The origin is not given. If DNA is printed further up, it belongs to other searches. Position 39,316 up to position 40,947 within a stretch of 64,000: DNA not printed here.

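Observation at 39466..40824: Highly divergent alpha-tubulin paralogue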

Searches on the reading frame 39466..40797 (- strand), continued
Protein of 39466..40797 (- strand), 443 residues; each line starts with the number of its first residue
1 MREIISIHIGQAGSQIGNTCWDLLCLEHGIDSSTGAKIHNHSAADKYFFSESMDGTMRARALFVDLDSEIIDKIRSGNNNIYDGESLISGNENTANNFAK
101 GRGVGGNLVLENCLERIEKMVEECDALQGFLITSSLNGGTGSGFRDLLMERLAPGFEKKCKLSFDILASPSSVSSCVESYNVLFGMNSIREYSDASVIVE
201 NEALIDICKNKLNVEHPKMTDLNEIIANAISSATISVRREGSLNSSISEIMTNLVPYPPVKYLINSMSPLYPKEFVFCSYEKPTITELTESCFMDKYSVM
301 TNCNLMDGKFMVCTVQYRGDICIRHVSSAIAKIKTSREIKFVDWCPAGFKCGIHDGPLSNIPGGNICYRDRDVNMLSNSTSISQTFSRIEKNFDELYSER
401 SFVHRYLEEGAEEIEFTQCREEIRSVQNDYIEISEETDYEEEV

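Call 53: find_homologous_proteins(query=A2, max_evalue=1e-20)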
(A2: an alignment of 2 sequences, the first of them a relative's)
Query A2 (2 sequences) (443 aa, profile of the alignment): 3225 proteins with E <= 1e-20 among 8000 candidates; the best 120 are listed.
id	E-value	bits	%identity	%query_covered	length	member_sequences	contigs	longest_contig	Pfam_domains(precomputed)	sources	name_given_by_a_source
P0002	9.9e-293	989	66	98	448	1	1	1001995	PF00091.32,PF03953.23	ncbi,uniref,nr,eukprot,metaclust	ncbi:alpha-tubulin [Naegleria gruberi]|uniref:Alpha-tubulin n=1 Tax=Naegleria gruberi TaxID=5762 Rep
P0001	1.3e-285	965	100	100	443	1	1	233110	PF00091.32,PF03953.23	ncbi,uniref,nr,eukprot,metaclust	ncbi:alpha-tubulin [Naegleria gruberi]|uniref:Alpha-tubulin n=1 Tax=Naegleria gruberi TaxID=5762 Rep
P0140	5.5e-229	779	42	98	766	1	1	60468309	PF14881.13,PF00091.32,PF03953.23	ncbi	ncbi:unnamed protein product, partial [Coregonus sp. 'balchen']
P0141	3.1e-213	727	43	98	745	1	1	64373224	PF14881.13,PF00091.32,PF03953.23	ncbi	ncbi:TBA1A-like protein, partial [Mya arenaria]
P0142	5.2e-206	703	43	98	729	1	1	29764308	PF00091.32,PF03953.23,PF23947.2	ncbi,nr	ncbi:hypothetical protein Q9233_008589 [Columba guinea]|nr:hypothetical protein Q9233_008589 [Columb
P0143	7.5e-204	696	41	88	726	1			PF14881.13,PF00091.32,PF03953.23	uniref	uniref:Tubulin alpha chain n=1 Tax=Cyprinus carpio carpio TaxID=630221 RepID=A0A8C1AGW2_CYPCA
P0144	1.1e-202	692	42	98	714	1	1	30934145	PF14881.13,PF00091.32,PF03953.23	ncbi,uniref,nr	ncbi:Tubulin alpha-1C chain [Scophthalmus maximus]|uniref:Tubulin alpha-1C chain n=2 Tax=Scophthalmu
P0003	9.7e-189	646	41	98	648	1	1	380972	PF00091.32,PF03953.23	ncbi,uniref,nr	ncbi:Tubulin alpha-3 chain [Toxocara canis]|uniref:Tubulin alpha-3 chain n=2 Tax=Spirurina TaxID=627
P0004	4.3e-186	637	45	40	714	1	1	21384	PF00091.32,PF03953.23,PF23947.2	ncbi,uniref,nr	ncbi:unnamed protein product [Darwinula stevensoni]|uniref:Alpha-tubulin n=1 Tax=Darwinula stevenson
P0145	1.8e-185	635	43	98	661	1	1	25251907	PF00091.32,PF03953.23,PF23947.2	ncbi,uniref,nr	ncbi:hypothetical protein PGIGA_G00076990 [Pangasianodon gigas]|uniref:Uncharacterized protein n=1 T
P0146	2.1e-182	625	39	99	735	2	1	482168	PF14881.13,PF00091.32,PF03953.23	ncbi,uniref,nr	ncbi:hypothetical protein DNTS_016521 [Danionella cerebrum]|uniref:Tubulin alpha chain n=1 Tax=Danio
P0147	9.1e-182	623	43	98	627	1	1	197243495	PF14881.13,PF00091.32,PF03953.23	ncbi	ncbi:tubulin alpha chain-like [Haemaphysalis longicornis]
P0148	1.3e-180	619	42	98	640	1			PF00091.32,PF03953.23,PF23947.2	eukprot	eukprot:CAMPEP_0197465128 /NCGR_PEP_ID=MMETSP1175-20131217/64379_1 /TAXON_ID=1003142 /ORGANISM="Tric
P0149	2.0e-179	615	40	89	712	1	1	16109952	PF14881.13,PF00091.32,PF03953.23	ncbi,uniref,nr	ncbi:hypothetical protein CCH79_00002913 [Gambusia affinis]|uniref:Tubulin alpha chain n=1 Tax=Gambu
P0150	2.8e-179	615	42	76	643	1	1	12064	PF14881.13,PF00091.32,PF03953.23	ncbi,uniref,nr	ncbi:unnamed protein product [Cyprideis torosa]|uniref:Uncharacterized protein n=1 Tax=Cyprideis tor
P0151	1.4e-178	612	42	97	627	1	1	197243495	PF14881.13,PF00091.32,PF03953.23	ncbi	ncbi:tubulin alpha chain-like [Haemaphysalis longicornis]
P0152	9.9e-171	587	42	98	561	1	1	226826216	PF00091.32,PF03953.23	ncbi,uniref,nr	ncbi:hypothetical protein JEQ12_014414 [Ovis aries]|uniref:Tubulin alpha chain n=4 Tax=Euteleostomi 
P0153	1.2e-167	576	43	98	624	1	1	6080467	PF14881.13,PF00091.32,PF03953.23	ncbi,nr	ncbi:hypothetical protein lerEdw1_003729 [Lerista edwardsae]|nr:hypothetical protein lerEdw1_003729 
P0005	2.4e-166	572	42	100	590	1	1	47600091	PF14881.13,PF00091.32,PF03953.23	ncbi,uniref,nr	ncbi:hypothetical protein CesoFtcFv8_011754 [Champsocephalus esox]|uniref:Tubulin alpha chain n=1 Ta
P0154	4.8e-166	571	44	98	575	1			PF00091.32,PF03953.23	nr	nr:tubulin alpha-1D chain-like [Lytechinus pictus]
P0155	4.8e-166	571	42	100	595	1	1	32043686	PF14881.13,PF00091.32,PF03953.23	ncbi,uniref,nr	ncbi:hypothetical protein FQN60_002413 [Etheostoma spectabile]|uniref:Tubulin alpha chain n=1 Tax=Et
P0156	1.0e-164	567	43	98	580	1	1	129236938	PF00091.32,PF03953.23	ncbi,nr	ncbi:tubulin alpha-1B chain isoform X1 [Theropithecus gelada]|nr:tubulin alpha-1B chain isoform X1 [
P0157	2.7e-164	565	43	98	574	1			PF00091.32,PF03953.23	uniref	uniref:Tubulin alpha 1b n=3 Tax=Amniota TaxID=32524 RepID=K7F4P6_PELSI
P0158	2.7e-164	565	43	98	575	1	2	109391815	PF00091.32,PF03953.23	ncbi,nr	ncbi:tubulin alpha-1B chain isoform X1 [Molossus molossus]|nr:tubulin alpha-1B chain isoform X1 [Mol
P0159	3.2e-164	565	43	98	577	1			PF00091.32,PF03953.23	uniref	uniref:Tubulin alpha 1a n=1 Tax=Salarias fasciatus TaxID=181472 RepID=A0A672HEF0_SALFA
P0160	4.5e-164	565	43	98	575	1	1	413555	PF00091.32,PF03953.23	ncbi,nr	ncbi:tubulin alpha-1B chain isoform X1 [Cricetulus griseus]|nr:tubulin alpha-1B chain isoform X1 [Cr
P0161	5.7e-164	564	43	98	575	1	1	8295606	PF00091.32,PF03953.23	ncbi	ncbi:tubulin alpha-1C chain, partial [Silurus asotus]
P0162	6.8e-164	564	42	100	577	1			PF00091.32,PF03953.23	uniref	uniref:Tubulin alpha 4a n=1 Tax=Oreochromis niloticus TaxID=8128 RepID=A0A669CPH8_ORENI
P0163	8.1e-164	564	41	74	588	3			PF00091.32,PF03953.23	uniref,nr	uniref:Tubulin alpha chain n=1 Tax=Timema bartmani TaxID=61472 RepID=A0A7R9I666_9NEOP|nr:unnamed pro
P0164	9.7e-164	564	42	99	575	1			PF00091.32,PF03953.23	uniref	uniref:Tubulin alpha 1a n=1 Tax=Cyprinus carpio TaxID=7962 RepID=A0A8C1WVV1_CYPCA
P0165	1.9e-163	563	43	98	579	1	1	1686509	PF00091.32,PF03953.23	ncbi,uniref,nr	ncbi:tubulin alpha-3 chain-like [Anneissia japonica]|uniref:tubulin alpha-3 chain-like n=2 Tax=Annei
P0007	2.5e-163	562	44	100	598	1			PF00091.32,PF03953.23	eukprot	eukprot:CAMPEP_0183833984 /NCGR_PEP_ID=MMETSP0807_2-20130328/6356_1 /TAXON_ID=88271 /ORGANISM="Picoc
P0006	3.2e-163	562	42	99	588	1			PF00091.32,PF03953.23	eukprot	eukprot:CAMPEP_0201500976 /NCGR_PEP_ID=MMETSP0151_2-20130828/83342_1 /ASSEMBLY_ACC=CAM_ASM_000257 /T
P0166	8.1e-163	560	42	99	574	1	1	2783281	PF00091.32,PF03953.23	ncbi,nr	ncbi:tubulin alpha chain isoform X2 [Sinocyclocheilus rhinocerous]|nr:PREDICTED: tubulin alpha chain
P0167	8.2e-163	560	42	100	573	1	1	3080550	PF00091.32,PF03953.23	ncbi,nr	ncbi:tubulin alpha chain isoform X4 [Haplochromis burtoni]|nr:tubulin alpha chain isoform X4 [Haploc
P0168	9.8e-163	560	42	100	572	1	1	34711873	PF00091.32,PF03953.23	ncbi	ncbi:tubulin alpha-1 chain isoform X2 [Scylla paramamosain]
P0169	1.1e-162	560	42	98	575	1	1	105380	PF00091.32,PF03953.23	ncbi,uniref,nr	ncbi:tubulin alpha-1A chain [Exaiptasia diaphana]|uniref:Uncharacterized protein n=1 Tax=Exaiptasia 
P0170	1.4e-162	560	42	36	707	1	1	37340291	PF00091.32,PF03953.23,PF23947.2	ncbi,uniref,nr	ncbi:hypothetical protein G5714_010490 [Onychostoma macrolepis]|uniref:Uncharacterized protein n=1 T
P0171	1.6e-162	560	43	100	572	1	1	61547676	PF00091.32,PF03953.23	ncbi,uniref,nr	ncbi:tubulin alpha-1 chain-like [Ctenocephalides felis]|uniref:tubulin alpha-1 chain-like n=1 Tax=Ct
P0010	2.0e-162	559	43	98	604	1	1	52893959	PF00091.32,PF03953.23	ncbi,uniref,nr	ncbi:tubulin alpha chain-like [Amblyraja radiata]|uniref:tubulin alpha chain-like n=1 Tax=Amblyraja 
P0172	2.2e-162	559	43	83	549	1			PF00091.32,PF03953.23,PF23947.2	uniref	uniref:Tubulin alpha chain n=1 Tax=Cynoglossus semilaevis TaxID=244447 RepID=A0A3P8VL70_CYNSE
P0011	3.0e-162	559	43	98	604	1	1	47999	PF00091.32,PF03953.23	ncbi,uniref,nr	ncbi:tubulin alpha chain-like [Amblyraja radiata]|uniref:tubulin alpha chain-like n=1 Tax=Amblyraja 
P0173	3.3e-162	558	42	99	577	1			PF00091.32,PF03953.23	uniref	uniref:Tubulin alpha chain n=1 Tax=Scophthalmus maximus TaxID=52904 RepID=A0A8D3B6Y0_SCOMX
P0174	6.9e-162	557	42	99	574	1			PF00091.32,PF03953.23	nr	nr:PREDICTED: tubulin alpha chain isoform X3 [Lepisosteus oculatus]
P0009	1.1e-161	557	43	99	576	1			PF00091.32,PF03953.23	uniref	uniref:Tubulin alpha chain-like n=2 Tax=Percomorphaceae TaxID=1489872 RepID=A0A672IR68_SALFA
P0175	1.1e-161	557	42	98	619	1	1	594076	PF00091.32,PF03953.23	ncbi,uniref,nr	ncbi:Tubulin alpha-1D chain [Stylophora pistillata]|uniref:Tubulin alpha-1D chain n=1 Tax=Stylophora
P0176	1.6e-161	556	42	99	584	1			PF00091.32,PF03953.23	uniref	uniref:Tubulin, alpha 8 like 5 n=3 Tax=Haplochromini TaxID=319058 RepID=A0A3P9BUD2_9CICH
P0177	1.9e-161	556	42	98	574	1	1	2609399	PF00091.32,PF03953.23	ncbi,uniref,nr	ncbi:PREDICTED: tubulin alpha-3 chain-like [Odobenus rosmarus divergens]|uniref:Tubulin alpha-3 chai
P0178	2.0e-161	556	42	99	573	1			PF00091.32,PF03953.23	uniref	uniref:Tubulin, alpha 8 like 4 n=2 Tax=Neopterygii TaxID=41665 RepID=W5MXG3_LEPOC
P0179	3.7e-161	555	41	72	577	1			PF00091.32,PF03953.23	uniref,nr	uniref:Tubulin alpha chain n=1 Tax=Timema shepardi TaxID=629360 RepID=A0A7R9ATL1_TIMSH|nr:unnamed pr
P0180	8.7e-161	554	42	99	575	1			PF00091.32,PF03953.23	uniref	uniref:Si:ch211-114n24.6 n=2 Tax=Sparidae TaxID=8169 RepID=A0A671YWB1_SPAAU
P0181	1.9e-160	553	42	100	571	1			PF00091.32,PF03953.23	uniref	uniref:Tubulin, alpha 8 like 4 n=1 Tax=Gadus morhua TaxID=8049 RepID=A0A8C5BEP0_GADMO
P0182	1.9e-160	553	42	98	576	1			PF00091.32,PF03953.23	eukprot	eukprot:XP_011667444.1 PREDICTED: tubulin alpha-1 chain-like [Strongylocentrotus purpuratus]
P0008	6.9e-159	548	42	98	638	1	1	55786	PF00091.32,PF03953.23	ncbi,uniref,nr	ncbi:unnamed protein product [Schistocephalus solidus]|uniref:Tubulin alpha chain n=15 Tax=Protostom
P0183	7.0e-159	548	43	99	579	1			PF00091.32,PF03953.23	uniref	uniref:Tubulin alpha chain n=2 Tax=root TaxID=1 RepID=A0AAR2LWA7_PYGNA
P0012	5.0e-158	545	43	94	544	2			PF00091.32,PF03953.23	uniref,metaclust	uniref:Tubulin alpha chain n=1 Tax=Poecilia formosa TaxID=48698 RepID=A0A087X2W6_POEFO|metaclust:sta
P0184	3.5e-157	542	42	88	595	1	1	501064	PF00091.32,PF03953.23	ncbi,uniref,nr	ncbi:Tubulin alpha chain [Acipenser ruthenus]|uniref:Tubulin alpha chain n=1 Tax=Acipenser ruthenus 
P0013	8.8e-153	527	43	98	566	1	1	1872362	PF00091.32,PF03953.23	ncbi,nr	ncbi:TBA4A protein, partial [Amia calva]|nr:TBA4A protein [Amia calva]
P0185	3.1e-151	522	34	97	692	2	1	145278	PF00091.32,PF03953.23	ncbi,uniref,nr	ncbi:unnamed protein product [Darwinula stevensoni]|uniref:Uncharacterized protein n=1 Tax=Darwinula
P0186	4.1e-151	522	43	98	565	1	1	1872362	PF00091.32,PF03953.23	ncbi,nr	ncbi:TBA1C protein, partial [Amia calva]|nr:TBA1C protein [Amia calva]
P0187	1.6e-150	520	41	88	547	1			PF00091.32,PF03953.23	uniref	uniref:Tubulin alpha chain n=1 Tax=Cyprinus carpio carpio TaxID=630221 RepID=A0A8C1HGL1_CYPCA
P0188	8.8e-147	508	40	100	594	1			PF00091.32,PF03953.23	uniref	uniref:Putative tubulin alpha-1a chain n=1 Tax=Lutzomyia longipalpis TaxID=7200 RepID=A0A1B0CUY9_LUT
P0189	9.2e-147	508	38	99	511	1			PF00091.32,PF03953.23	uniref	uniref:Tubulin alpha chain n=2 Tax=Bovinae TaxID=27592 RepID=A0AAA9RSM8_BOVIN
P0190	1.6e-145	503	43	97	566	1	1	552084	PF00091.32,PF03953.23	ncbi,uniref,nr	ncbi:unnamed protein product [Prorocentrum cordatum]|uniref:Tubulin alpha chain n=1 Tax=Prorocentrum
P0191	4.7e-145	502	42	100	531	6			PF00091.32,PF03953.23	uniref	uniref:Tubulin alpha chain n=1 Tax=Caenorhabditis japonica TaxID=281687 RepID=A0A8R1HKD8_CAEJA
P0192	1.4e-144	500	39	98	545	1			PF00091.32,PF03953.23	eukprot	eukprot:CAMPEP_0171146802 /NCGR_PEP_ID=MMETSP0766_2-20121228/147734_1 /TAXON_ID=439317 /ORGANISM="Ga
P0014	1.8e-144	500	42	98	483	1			PF00091.32,PF03953.23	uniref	uniref:Tubulin alpha chain n=1 Tax=Brassica oleracea var. oleracea TaxID=109376 RepID=A0A0D3CPM5_BRA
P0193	2.0e-142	493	39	100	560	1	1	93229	PF00091.32,PF03953.23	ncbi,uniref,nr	ncbi:unnamed protein product [Notodromas monacha]|uniref:Tubulin alpha chain n=1 Tax=Notodromas mona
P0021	5.5e-142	492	45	99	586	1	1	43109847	PF00091.32,PF03953.23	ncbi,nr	ncbi:hypothetical protein NL676_026005 [Syzygium grande]|nr:hypothetical protein NL676_026005 [Syzyg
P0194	8.9e-142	491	41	55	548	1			PF00091.32,PF03953.23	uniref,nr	uniref:Tubulin alpha chain n=1 Tax=Timema poppense TaxID=170557 RepID=A0A7R9CKK7_TIMPO|nr:unnamed pr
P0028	1.1e-141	491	45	98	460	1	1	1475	PF00091.32,PF03953.23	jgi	-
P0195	1.8e-141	490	43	99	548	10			PF00091.32,PF03953.23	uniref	uniref:Tubulin alpha chain n=1 Tax=Gouania willdenowi TaxID=441366 RepID=A0A8C5DEU6_GOUWI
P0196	2.8e-141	489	45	98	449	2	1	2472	PF00091.32,PF03953.23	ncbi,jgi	jgi:tubulin alpha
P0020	2.8e-141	489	45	98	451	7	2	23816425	PF00091.32,PF03953.23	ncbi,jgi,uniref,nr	ncbi:tubulin alpha-1 chain [Chenopodium quinoa]|uniref:tubulin alpha-1 chain n=1 Tax=Chenopodium qui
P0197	2.9e-141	489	46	98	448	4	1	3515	PF00091.32,PF03953.23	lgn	-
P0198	4.8e-141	489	45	100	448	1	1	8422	PF00091.32,PF03953.23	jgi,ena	-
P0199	5.4e-141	489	45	99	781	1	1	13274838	PF00091.32,PF03953.23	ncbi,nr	ncbi:hypothetical protein H0E87_017516 [Populus deltoides]|nr:hypothetical protein H0E87_017516 [Pop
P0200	1.1e-140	488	44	100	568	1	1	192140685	PF00091.32,PF03953.23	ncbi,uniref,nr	ncbi:unnamed protein product [Lactuca saligna]|uniref:Tubulin alpha chain n=1 Tax=Lactuca saligna Ta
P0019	1.2e-140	487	46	100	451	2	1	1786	PF00091.32,PF03953.23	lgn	-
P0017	1.2e-140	487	44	98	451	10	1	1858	PF00091.32,PF03953.23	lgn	-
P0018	1.7e-140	487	45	98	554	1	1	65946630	PF00091.32,PF03953.23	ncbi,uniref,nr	ncbi:hypothetical protein LUZ63_014697 [Rhynchospora breviuscula]|uniref:Tubulin alpha chain n=1 Tax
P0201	1.8e-140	487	45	98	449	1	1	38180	PF00091.32,PF03953.23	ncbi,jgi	jgi:tubulin alpha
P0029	1.8e-140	487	45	100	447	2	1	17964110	PF00091.32,PF03953.23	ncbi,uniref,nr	ncbi:putative tubulin [Lupinus albus]|uniref:Tubulin alpha chain n=1 Tax=Lupinus albus TaxID=3870 Re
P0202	2.0e-140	487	45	100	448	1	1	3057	PF00091.32,PF03953.23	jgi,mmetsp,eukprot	mmetsp:Transcript_15212/g.38178 ORF Transcript_15212/g.38178 Transcript_15212/m.38178 type:complete 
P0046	2.5e-140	486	45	100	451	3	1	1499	PF00091.32,PF03953.23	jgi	-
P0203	2.5e-140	486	45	99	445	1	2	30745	PF00091.32,PF03953.23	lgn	-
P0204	5.0e-140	485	44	99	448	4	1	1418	PF00091.32,PF03953.23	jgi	jgi:tubulin alpha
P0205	5.1e-140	485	45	100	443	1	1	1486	PF00091.32,PF03953.23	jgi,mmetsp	mmetsp:Transcript_9731/g.19844 ORF Transcript_9731/g.19844 Transcript_9731/m.19844 type:complete len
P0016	7.3e-140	485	45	99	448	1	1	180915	PF00091.32,PF03953.23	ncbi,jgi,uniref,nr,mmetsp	ncbi:tubulin alpha-1 chain [Guillardia theta]|uniref:Tubulin alpha chain, nucleomorph n=1 Tax=Guilla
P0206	7.8e-140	485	45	100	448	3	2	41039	PF00091.32,PF03953.23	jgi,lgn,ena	jgi:tubulin alpha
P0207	7.9e-140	485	37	98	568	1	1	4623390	PF00091.32,PF03953.23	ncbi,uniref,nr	ncbi:hypothetical protein WISP_140968 [Willisornis vidua]|uniref:TBA4A protein n=1 Tax=Willisornis v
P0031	8.4e-140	485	44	98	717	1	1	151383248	PF00091.32,PF10551.16,PF03953.23,PF03101.22,PF08731.18,PF21056.4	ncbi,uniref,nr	ncbi:unnamed protein product [Lactuca saligna]|uniref:Tubulin alpha chain n=3 Tax=campanulids TaxID=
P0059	1.1e-139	484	45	98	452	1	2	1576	PF00091.32,PF03953.23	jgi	-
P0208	1.3e-139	484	45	99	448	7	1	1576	PF00091.32,PF03953.23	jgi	jgi:tubulin alpha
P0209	1.3e-139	484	45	100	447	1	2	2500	PF00091.32,PF03953.23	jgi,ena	jgi:tubulin alpha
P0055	1.5e-139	484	45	99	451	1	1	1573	PF00091.32,PF03953.23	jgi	jgi:tubulin alpha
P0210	1.7e-139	484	43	100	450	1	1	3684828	PF00091.32,PF03953.23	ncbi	ncbi:hypothetical protein ACQ4LE_006107 [Meloidogyne hapla]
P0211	1.8e-139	484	44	100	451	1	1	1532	PF00091.32,PF03953.23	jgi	-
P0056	2.0e-139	483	44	100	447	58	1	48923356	PF00091.32,PF03953.23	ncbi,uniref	ncbi:hypothetical protein VNO77_34137 [Canavalia gladiata]|uniref:Tubulin alpha chain n=1 Tax=Canava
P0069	2.4e-139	483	45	98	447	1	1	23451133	PF00091.32,PF03953.23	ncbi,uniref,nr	ncbi:tubulin alpha-3 chain-like [Abrus precatorius]|uniref:Tubulin alpha chain n=1 Tax=Abrus precato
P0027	2.7e-139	483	44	98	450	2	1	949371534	PF00091.32,PF03953.23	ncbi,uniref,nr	ncbi:hypothetical protein KI387_012817 [Taxus chinensis]|uniref:Tubulin alpha chain n=1 Tax=Taxus ch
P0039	2.7e-139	483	44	98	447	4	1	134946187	PF00091.32,PF03953.23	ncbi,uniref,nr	ncbi:tubulin alpha-5 chain-like [Arachis stenosperma]|uniref:tubulin alpha-5 chain-like n=1 Tax=Arac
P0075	2.9e-139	483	45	98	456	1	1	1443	PF00091.32,PF03953.23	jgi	-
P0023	3.0e-139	483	45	98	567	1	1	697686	PF00091.32,PF03953.23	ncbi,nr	ncbi:Tubulin alpha-1 chain [Capsicum chinense]|nr:Tubulin alpha-1 chain [Capsicum chinense]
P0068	3.6e-139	483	45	98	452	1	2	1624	PF00091.32,PF03953.23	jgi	-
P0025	3.9e-139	482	44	98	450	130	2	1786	PF00091.32,PF03953.23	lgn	-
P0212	4.0e-139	482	45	99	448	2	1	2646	PF00091.32,PF03953.23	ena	-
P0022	4.5e-139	482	44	98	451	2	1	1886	PF00091.32,PF03953.23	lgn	-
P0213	5.0e-139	482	44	99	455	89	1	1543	PF00091.32,PF03953.23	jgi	-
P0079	5.1e-139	482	43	99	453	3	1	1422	PF00091.32,PF03953.23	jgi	-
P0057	5.2e-139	482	45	99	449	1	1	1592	PF00091.32,PF03953.23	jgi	-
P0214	5.7e-139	482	45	98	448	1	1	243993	PF00091.32,PF03953.23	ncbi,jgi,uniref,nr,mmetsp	ncbi:tubulin alpha-1 chain (nucleomorph) [Chroomonas mesostigmatica CCMP1168]|uniref:Tubulin alpha c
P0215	7.3e-139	482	45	100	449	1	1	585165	PF00091.32,PF03953.23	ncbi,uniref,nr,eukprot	ncbi:tubulin alpha chain [Saprolegnia diclina VS20]|uniref:Tubulin alpha chain n=1 Tax=Saprolegnia d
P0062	8.3e-139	481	45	99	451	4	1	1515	PF00091.32,PF03953.23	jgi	-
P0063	9.1e-139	481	45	97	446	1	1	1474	PF00091.32,PF03953.23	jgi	-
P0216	9.9e-139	481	43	99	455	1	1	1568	PF00091.32,PF03953.23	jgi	-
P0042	9.9e-139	481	44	99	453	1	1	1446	PF00091.32,PF03953.23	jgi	-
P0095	1.0e-138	481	43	97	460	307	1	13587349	PF00091.32,PF03953.23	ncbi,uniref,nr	ncbi:hypothetical protein POTOM_045265 [Populus tomentosa]|uniref:Tubulin alpha chain n=1 Tax=Populu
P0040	1.1e-138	481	44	100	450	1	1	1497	PF00091.32,PF03953.23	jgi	jgi:tubulin alpha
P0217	1.2e-138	481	45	98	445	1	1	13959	PF00091.32,PF03953.23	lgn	-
